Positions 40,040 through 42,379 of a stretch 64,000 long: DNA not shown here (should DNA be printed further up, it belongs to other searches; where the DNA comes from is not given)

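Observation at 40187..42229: Single polypeptide joining chorismate mutase, prephenate dehydratase, ACT and DAHP synthase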

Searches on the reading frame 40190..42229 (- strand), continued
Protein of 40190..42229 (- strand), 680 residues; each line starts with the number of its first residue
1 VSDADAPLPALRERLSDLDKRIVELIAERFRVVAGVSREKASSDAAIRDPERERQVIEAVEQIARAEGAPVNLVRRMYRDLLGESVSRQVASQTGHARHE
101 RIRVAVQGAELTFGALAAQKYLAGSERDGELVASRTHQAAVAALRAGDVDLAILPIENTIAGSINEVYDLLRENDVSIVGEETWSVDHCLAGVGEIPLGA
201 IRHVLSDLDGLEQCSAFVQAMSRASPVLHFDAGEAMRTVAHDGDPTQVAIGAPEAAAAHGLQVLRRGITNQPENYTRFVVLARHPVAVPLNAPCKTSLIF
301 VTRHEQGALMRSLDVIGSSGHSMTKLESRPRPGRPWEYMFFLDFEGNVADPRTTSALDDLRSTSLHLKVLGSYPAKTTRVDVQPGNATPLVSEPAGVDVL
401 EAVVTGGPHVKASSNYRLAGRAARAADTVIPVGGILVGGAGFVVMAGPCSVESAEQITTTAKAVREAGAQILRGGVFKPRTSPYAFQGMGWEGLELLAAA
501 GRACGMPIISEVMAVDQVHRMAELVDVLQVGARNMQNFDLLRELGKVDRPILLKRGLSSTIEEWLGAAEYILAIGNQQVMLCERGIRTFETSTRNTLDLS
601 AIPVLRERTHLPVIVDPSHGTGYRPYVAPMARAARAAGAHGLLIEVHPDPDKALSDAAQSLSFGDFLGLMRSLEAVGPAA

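Call 12: find_related_loci(query=window:40190-42229:-, collection=genome_contigs, flank=8000)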
Query window:40190-42229:- (680 aa) in genome_contigs; peptide patterns used: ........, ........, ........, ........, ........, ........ (x = any residue, [..] = any of these).
599 stretches matched a pattern (row limit reached: there are more); 384 encode a relative of the query (tblastn E <= 1e-3); the best 80 are kept; 80 distinct loci.
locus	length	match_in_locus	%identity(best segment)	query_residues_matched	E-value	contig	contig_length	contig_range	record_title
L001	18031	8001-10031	94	3-679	0e+0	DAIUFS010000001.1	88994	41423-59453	MAG TPA_asm: Candidatus Dormiibacterota bacterium isolate CTOTU41489 NODE_108_length_88994_cov_6.241053, whole genome sh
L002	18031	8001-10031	86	3-679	0e+0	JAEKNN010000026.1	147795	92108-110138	MAG: Candidatus Amunia macphersoniae isolate Mitchell_Peninsula_5 NODE_65_length_147795_cov_31.275877, whole genome shot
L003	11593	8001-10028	86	3-678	0e+0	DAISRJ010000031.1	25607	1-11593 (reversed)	MAG TPA_asm: Candidatus Dormiibacterota bacterium isolate CTOTU10828 NODE_81_length_25607_cov_7.332498, whole genome sho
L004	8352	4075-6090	83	4-675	0e+0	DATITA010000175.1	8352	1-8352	MAG TPA_asm: Candidatus Dormiibacterota bacterium isolate SMAG_U15943 k141_623888, whole genome shotgun sequence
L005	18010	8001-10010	83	5-675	0e+0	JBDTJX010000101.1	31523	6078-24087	MAG: Candidatus Dormibacter sp. isolate cluster2_bin.63 k127_3855660, whole genome shotgun sequence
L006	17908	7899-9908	82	5-674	0e+0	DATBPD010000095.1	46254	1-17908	MAG TPA_asm: Candidatus Dormiibacterota bacterium isolate SMAG_U4068 k141_2005009, whole genome shotgun sequence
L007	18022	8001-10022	78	5-679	0e+0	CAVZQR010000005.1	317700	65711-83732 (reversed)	MAG: Candidatus Dormibacteraeota bacterium isolate MFD05705.bin.2.71 genome assembly, contig: contig_26433, whole genome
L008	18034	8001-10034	77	1-678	0e+0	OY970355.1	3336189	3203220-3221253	MAG: Candidatus Dormibacteraeota bacterium isolate MFD10064.bin.c.1 genome assembly, chromosome: 1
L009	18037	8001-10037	77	1-680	0e+0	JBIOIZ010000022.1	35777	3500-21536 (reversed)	MAG: Candidatus Dormibacteria bacterium isolate GcC5-3 k141_160016_length_35777_cov_66.2917, whole genome shotgun sequen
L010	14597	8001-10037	77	1-680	0e+0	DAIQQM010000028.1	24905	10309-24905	MAG TPA_asm: Candidatus Dormiibacterota bacterium isolate CTOTU28682 NODE_908_length_24905_cov_5.587404, whole genome sh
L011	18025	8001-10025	77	3-678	0e+0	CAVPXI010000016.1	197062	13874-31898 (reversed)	MAG: Candidatus Dormibacteraeota bacterium isolate MFD10064.bin.2.80 genome assembly, contig: contig_33802, whole genome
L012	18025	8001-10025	78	5-680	0e+0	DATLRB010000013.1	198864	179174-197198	MAG TPA_asm: Candidatus Saccharimonadales bacterium isolate SMAG_U13893 k141_12118, whole genome shotgun sequence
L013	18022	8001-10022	77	5-680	0e+0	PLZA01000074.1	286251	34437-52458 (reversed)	MAG: Candidatus Dormiibacterota bacterium isolate palsa_871 73.20120700_P3D.21_contig_2099, whole genome shotgun sequenc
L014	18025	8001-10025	77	3-678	0e+0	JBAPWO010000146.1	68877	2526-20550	MAG: Candidatus Dormiibacterota bacterium isolate MFD00682_ilm_asm_bin16 k127_272686, whole genome shotgun sequence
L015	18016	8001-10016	77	5-677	0e+0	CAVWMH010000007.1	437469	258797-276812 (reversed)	MAG: Candidatus Dormibacteraeota bacterium isolate MFD09286.bin.3.221 genome assembly, contig: contig_44318, whole genom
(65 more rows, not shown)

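Call 18: search_solved_structures(query=window:40190-42229:-, max_evalue=0.00001, show_alignments=0)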
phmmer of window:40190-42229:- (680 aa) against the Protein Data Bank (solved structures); distinct sequences matched with E-value up to 0.00001: 58.
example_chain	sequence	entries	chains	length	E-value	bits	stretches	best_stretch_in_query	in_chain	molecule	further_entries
4grs_A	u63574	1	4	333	8.7e-93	315.1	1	410-677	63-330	Phospho-2-dehydro-3-deoxyheptonate aldolase, 2-dehydro-3-deoxyphosphoheptonate aldolase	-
1vs1_A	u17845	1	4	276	2e-91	310.6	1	416-673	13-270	3-deoxy-7-phosphoheptulonate synthase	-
1zco_A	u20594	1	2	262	2.6e-89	303.6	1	428-677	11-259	2-dehydro-3-deoxyphosphoheptonate aldolase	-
4c1k_A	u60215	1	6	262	6.4e-89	302.3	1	428-677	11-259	2-DEHYDRO-3-DEOXYPHOSPHOHEPTONATE ALDOLASE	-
1rzm_A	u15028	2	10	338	6.7e-89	302.2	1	410-676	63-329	Phospho-2-dehydro-3-deoxyheptonate aldolase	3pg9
1vr6_A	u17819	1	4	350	7.5e-89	302.1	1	410-676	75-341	Phospho-2-dehydro-3-deoxyheptonate aldolase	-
4c1l_A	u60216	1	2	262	4.3e-88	299.6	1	428-677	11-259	2-dehydro-3-deoxyphosphoheptonate aldolase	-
3pg8_A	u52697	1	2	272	5.5e-88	299.2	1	416-676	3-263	Phospho-2-dehydro-3-deoxyheptonate aldolase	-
3nvt_A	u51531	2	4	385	1.3e-87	297.9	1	416-667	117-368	3-deoxy-D-arabino-heptulosonate 7-phosphate synthase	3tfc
5j6f_A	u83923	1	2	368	8.7e-86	292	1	418-674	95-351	3-deoxy-D-arabino-heptulosonate 7-phosphate synthase, chorismate mutase-isozyme 3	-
2qmx_A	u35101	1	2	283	8.3e-35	123.5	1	127-374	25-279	Prephenate dehydratase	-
7alz_A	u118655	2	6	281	9.4e-34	120.1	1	132-378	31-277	Prephenate dehydratase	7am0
6vh5_A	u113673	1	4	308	5.1e-26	94.5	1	130-377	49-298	Prephenate dehydratase:Amino acid-binding ACT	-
6mdy_A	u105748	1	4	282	1.3e-25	93.2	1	443-676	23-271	2-dehydro-3-deoxyphosphooctonate aldolase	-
3mwb_A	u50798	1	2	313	5.5e-24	87.8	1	128-395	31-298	Prephenate dehydratase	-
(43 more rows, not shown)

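Call 24: search_protein_representatives(protein=window:40190-42229:-)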
Query: 680 residues. Proteins with E-value up to 0.001 (for the whole library): 21466; up to 1e-10: 11902; up to 1e-30: 2960. The best 150 are listed.
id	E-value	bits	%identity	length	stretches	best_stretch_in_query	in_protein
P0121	5.7e-222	755.1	54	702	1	5-678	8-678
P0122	6.4e-177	606.3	48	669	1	8-676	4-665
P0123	5.5e-176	603.2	45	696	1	3-670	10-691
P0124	1.0e-175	602.3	47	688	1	8-674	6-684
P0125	6.7e-167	573.2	48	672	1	5-675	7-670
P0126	7.3e-163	559.9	44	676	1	7-677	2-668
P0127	2.9e-161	554.6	43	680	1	8-673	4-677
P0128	1.5e-160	552.2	51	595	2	275-678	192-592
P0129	1.5e-155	535.7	45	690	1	8-668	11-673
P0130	7.8e-154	530.0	43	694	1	2-672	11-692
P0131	8.3e-154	529.9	42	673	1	10-672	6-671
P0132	1.1e-153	529.6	41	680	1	9-669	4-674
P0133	8.7e-153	526.6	62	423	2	442-675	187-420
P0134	2.4e-149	515.2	47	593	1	107-676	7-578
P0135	4.2e-147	507.8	43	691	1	8-674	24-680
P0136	1.5e-146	505.9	47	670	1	5-654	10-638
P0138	1.6e-141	489.4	43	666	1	8-650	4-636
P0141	7.9e-137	473.8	39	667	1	7-672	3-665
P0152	9.9e-128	443.8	35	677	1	8-674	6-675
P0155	9.6e-121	420.7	40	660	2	8-381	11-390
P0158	6.3e-120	418.0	36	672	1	8-673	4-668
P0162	2.4e-114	399.6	37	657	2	7-407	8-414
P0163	9.0e-114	397.7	39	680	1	7-645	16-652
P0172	2.8e-105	369.6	34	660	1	7-673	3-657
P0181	3.8e-100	352.7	35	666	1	8-645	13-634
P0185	7.1e-98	345.2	36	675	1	6-647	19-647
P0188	6.8e-97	341.9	34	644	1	6-658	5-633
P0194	9.9e-95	334.8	62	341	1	410-673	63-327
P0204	5.3e-92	325.7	31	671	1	8-655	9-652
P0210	1.7e-91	324.1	32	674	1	8-671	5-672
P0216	2.5e-89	316.9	31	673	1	8-648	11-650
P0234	6.6e-87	308.9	31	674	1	8-646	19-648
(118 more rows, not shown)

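Call 30: find_encoding_contigs(protein=P0073, flank=8000, max_places=2)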
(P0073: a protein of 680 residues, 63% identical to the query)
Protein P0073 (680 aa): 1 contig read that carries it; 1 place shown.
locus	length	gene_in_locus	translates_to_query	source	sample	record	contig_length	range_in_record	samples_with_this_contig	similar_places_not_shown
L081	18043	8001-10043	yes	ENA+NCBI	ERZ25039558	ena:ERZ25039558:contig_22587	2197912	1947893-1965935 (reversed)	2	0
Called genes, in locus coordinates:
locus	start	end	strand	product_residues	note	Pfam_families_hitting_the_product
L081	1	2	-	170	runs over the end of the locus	PF12802:MarR_2 (weak), PF01047:MarR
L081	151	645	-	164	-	PF04978:MST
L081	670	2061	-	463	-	PF00027:cNMP_binding (weak), PF02518:HATPase_c, PF14501:HATPase_c_5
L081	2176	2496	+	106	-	PF08734:GYD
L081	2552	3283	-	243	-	PF01209:Ubie_methyltran, PF13489:Methyltransf_23, PF08003:Methyltransf_9 (weak), PF08241:Methyltransf_11, PF08242:Methyltransf_12 (weak), PF13649:Methyltransf_25, PF13847:Methyltransf_31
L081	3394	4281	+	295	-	PF00296:Bac_luciferase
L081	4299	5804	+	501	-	PF00696:AA_kinase, PF01472:PUA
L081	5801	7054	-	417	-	PF00171:Aldedh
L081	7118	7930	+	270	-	PF00561:Abhydrolase_1 (weak), PF12146:Hydrolase_4, PF12697:Abhydrolase_6, PF02129:Peptidase_S15 (faint), PF01738:DLH (faint)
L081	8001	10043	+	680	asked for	PF01817:CM_2, PF00800:PDT, PF00793:DAHP_synth_1, PF03102:NeuB (weak)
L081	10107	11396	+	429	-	PF02771:Acyl-CoA_dh_N, PF02770:Acyl-CoA_dh_M, PF00441:Acyl-CoA_dh_1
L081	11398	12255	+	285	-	PF00106:adh_short, PF08659:KR, PF13561:adh_short_C2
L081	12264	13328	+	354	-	PF01636:APH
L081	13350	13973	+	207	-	PF02811:PHP, PF13263:PHP_C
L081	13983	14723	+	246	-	PF04012:PspA_IM30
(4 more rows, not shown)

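Call 31: find_encoding_contigs(protein=P0055, flank=8000, max_places=2)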
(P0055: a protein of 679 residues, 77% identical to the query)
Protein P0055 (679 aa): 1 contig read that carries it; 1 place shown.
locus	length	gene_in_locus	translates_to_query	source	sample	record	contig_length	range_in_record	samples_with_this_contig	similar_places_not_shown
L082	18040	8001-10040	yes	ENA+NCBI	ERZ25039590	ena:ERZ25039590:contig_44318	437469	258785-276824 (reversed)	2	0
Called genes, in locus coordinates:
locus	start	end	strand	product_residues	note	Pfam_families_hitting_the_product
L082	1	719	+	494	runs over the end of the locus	PF07690:MFS_1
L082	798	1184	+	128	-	-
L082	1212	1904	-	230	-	PF01841:Transglut_core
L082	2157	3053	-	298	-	PF01841:Transglut_core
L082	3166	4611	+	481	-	PF04174:CP_ATPgrasp_1, PF14403:CP_ATPgrasp_2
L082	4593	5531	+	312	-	PF08379:Bact_transglu_N, PF01841:Transglut_core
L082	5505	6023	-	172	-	PF00248:Aldo_ket_red (weak)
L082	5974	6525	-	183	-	PF00248:Aldo_ket_red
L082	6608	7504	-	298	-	PF11999:Ice_binding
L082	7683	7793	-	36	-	-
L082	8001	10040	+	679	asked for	PF01817:CM_2, PF00800:PDT, PF00793:DAHP_synth_1, PF03102:NeuB (weak)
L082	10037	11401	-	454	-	PF02153:PDH_N, PF26213:TYRAAT1_C, PF00800:PDT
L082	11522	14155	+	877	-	PF00311:PEPcase, PF14010:PEPcase_2 (weak)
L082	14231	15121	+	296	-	PF03446:NAD_binding_2, PF03807:F420_oxidored, PF14833:NAD_binding_11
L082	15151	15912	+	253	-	PF01261:AP_endonuc_2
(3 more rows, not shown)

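Call 36: list_cluster_members(proteins=[P0124, P0126, P0127, P0132, P0141, P0152, P0158, P0172, P0204, P0210])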
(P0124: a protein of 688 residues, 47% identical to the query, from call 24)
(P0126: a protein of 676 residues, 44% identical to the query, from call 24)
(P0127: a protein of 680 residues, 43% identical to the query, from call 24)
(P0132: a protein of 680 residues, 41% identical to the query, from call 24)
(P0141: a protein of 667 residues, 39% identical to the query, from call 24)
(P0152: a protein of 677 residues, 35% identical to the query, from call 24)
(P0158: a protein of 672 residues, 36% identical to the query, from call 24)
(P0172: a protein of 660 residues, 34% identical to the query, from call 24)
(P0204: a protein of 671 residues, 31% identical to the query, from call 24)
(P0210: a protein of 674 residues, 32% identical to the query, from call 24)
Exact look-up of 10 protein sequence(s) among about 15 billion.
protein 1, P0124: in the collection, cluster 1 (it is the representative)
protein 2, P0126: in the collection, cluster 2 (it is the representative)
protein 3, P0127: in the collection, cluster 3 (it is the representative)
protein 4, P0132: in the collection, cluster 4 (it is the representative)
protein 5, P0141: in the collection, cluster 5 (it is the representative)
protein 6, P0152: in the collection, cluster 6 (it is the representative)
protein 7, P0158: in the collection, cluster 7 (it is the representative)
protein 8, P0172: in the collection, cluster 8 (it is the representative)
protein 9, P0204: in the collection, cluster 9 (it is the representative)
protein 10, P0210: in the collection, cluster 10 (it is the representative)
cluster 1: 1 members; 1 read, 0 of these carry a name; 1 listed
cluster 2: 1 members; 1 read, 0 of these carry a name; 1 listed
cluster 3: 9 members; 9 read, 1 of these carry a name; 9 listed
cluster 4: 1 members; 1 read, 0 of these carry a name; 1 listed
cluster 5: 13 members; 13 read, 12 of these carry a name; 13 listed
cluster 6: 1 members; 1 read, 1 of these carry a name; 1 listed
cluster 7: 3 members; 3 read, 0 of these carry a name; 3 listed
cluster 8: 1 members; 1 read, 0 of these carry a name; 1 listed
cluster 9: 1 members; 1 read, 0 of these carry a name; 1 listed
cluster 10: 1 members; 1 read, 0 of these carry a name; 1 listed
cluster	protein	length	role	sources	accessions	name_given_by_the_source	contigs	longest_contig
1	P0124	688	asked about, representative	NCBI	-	-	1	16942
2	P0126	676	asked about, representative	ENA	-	-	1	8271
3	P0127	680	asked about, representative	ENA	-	-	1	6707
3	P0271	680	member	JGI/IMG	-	chorismate mutase/prephenate dehydratase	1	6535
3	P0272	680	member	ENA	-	-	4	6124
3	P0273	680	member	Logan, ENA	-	-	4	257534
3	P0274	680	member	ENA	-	-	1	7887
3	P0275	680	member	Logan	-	-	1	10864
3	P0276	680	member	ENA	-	-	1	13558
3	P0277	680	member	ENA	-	-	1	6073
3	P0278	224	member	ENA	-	-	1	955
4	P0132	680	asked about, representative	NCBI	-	-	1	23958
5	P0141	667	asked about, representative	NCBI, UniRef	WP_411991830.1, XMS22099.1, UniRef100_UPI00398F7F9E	3-deoxy-7-phosphoheptulonate synthase [Agarivorans sp. DSG3-1] | 3-deoxy-7-phosphoheptulonate synthase n=1 Tax=Agarivorans sp. DSG3-1 TaxID=3342249 ...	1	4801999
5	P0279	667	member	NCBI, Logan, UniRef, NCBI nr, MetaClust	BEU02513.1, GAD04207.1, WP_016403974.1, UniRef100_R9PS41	chorismate mutase [Agarivorans sp. OAG1] | chorismate mutase n=1 Tax=Agarivorans albus MKT 106 TaxID=1331007 RepID=R9PS41_AGAAL | 3-deoxy-7-phosphoheptulonate synthase [Agarivorans albus]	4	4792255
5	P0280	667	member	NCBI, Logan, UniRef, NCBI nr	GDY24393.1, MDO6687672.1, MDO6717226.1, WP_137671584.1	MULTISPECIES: 3-deoxy-7-phosphoheptulonate synthase [unclassified Agarivorans] | 3-deoxy-7-phosphoheptulonate synthase n=1 Tax=unclassified Agarivorans TaxID=2636026 ...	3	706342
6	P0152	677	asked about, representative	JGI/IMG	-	chorismate mutase/prephenate dehydratase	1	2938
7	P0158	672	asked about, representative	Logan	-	-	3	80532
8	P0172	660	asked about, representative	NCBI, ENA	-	-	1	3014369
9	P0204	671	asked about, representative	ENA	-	-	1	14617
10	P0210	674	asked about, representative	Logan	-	-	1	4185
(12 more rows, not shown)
